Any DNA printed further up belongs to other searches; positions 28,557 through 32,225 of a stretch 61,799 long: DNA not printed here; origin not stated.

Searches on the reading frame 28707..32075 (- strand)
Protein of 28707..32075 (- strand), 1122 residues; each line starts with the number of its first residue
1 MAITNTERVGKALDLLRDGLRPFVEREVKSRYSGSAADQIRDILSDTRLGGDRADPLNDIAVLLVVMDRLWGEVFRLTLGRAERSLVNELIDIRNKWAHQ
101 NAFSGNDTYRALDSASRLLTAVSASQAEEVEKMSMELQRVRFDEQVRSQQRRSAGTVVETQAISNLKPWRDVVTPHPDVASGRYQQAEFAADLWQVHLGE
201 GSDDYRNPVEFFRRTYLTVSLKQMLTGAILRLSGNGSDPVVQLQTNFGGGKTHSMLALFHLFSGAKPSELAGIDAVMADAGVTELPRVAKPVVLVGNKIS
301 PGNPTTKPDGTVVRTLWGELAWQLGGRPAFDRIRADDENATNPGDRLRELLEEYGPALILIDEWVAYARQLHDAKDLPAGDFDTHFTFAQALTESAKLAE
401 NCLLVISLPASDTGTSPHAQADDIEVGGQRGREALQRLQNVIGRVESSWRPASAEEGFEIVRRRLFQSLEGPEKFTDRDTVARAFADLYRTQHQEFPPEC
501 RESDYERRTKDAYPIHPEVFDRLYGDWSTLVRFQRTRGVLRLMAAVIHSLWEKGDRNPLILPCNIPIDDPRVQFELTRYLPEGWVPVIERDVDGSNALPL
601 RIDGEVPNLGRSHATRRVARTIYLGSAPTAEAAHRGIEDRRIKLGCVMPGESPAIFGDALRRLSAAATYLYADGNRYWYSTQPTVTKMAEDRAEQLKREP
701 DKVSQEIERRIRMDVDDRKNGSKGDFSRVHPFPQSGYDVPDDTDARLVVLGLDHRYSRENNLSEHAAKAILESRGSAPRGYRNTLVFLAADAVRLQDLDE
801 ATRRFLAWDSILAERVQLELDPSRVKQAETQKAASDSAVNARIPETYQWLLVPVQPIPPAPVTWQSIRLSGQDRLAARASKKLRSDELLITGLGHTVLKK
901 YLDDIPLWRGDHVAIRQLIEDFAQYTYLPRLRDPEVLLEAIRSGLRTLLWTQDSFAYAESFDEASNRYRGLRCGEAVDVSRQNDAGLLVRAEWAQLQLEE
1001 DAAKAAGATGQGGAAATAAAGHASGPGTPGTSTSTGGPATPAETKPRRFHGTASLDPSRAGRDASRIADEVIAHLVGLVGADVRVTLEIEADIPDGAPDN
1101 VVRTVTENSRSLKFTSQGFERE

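Call 18: search_protein_families(library=pfam, proteins=[window:28707-32075:-], max_evalue=0.01)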
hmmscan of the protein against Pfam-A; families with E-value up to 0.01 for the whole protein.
window:28707-32075:- (1122 aa): 2 families
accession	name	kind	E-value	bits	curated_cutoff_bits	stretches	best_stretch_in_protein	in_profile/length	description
PF18731.6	HEPN_Swt1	-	1.4e-32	112.8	27.5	1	11-123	1-115/115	Swt1-like HEPN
PF04465.17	DUF499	-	2.5e-30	105.5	23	1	300-814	38-554/1024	Protein of unknown function (DUF499)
